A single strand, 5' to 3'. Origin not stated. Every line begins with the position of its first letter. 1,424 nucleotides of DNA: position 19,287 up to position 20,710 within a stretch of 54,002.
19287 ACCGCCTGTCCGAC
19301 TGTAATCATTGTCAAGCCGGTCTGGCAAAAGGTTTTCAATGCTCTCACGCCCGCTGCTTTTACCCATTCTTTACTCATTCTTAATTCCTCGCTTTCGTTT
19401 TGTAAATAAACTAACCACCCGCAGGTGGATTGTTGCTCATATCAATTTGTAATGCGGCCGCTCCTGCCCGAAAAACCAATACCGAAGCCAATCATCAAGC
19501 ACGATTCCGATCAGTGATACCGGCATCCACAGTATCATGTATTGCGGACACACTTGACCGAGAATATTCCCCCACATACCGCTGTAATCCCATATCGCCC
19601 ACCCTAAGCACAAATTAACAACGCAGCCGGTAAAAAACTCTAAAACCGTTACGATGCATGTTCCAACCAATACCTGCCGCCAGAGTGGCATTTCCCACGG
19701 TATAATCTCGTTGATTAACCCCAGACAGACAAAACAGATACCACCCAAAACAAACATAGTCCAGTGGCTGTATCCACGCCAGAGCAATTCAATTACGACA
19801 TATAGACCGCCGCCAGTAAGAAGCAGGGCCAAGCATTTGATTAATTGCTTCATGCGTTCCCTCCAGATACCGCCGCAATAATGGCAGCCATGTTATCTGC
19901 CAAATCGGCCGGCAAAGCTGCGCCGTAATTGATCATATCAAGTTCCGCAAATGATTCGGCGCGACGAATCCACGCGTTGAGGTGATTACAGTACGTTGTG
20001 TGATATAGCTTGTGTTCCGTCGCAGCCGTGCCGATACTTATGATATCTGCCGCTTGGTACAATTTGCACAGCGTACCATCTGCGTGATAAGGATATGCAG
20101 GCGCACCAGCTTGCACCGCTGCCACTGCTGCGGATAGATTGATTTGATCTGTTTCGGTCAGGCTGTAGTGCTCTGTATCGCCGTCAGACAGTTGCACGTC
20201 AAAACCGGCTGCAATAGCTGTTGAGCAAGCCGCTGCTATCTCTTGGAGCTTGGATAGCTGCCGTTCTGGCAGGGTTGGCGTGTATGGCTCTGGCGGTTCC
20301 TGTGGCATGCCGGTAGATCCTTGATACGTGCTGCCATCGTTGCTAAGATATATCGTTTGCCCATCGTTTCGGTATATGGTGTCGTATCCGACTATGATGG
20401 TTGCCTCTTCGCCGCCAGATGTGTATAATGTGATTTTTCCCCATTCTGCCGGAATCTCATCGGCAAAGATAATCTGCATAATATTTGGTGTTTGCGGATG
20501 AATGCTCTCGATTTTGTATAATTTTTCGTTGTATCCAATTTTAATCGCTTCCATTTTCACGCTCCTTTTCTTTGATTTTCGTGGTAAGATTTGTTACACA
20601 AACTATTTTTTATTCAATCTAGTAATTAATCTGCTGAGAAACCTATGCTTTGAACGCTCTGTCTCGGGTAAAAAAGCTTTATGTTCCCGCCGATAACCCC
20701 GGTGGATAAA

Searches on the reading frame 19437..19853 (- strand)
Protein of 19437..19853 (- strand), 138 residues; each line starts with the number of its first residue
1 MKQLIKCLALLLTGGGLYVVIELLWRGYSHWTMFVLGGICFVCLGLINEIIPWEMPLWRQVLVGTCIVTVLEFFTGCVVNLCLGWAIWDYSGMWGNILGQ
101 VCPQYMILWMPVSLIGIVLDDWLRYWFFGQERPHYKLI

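Call 19: search_protein_families(library=pfam, max_evalue=0.01, proteins=[window:19437-19853:-])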
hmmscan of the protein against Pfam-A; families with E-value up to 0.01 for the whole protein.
window:19437-19853:- (138 aa): 1 family
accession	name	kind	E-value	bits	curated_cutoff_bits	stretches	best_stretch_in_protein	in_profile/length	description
PF06541.16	ABC_trans_CmpB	-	9.6e-10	39.2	25.9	1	32-117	34-113/151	Putative ABC-transporter type IV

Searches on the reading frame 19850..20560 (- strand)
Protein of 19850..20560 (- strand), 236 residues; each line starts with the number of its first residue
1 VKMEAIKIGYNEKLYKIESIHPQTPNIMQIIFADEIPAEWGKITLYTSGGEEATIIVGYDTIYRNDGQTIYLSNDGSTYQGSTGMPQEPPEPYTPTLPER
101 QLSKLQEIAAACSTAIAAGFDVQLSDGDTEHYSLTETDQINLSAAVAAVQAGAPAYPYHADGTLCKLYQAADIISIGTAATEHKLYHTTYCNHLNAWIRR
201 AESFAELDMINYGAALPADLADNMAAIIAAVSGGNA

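Call 19: search_protein_families(library=pfam, max_evalue=0.01, proteins=[window:19850-20560:-])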
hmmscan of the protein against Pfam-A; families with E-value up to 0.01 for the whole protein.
window:19850-20560:- (236 aa): 1 family
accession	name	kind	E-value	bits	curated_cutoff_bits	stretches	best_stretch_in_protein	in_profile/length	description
PF14301.12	DUF4376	-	2.5e-12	47.7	25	1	101-202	3-97/106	Domain of unknown function (DUF4376)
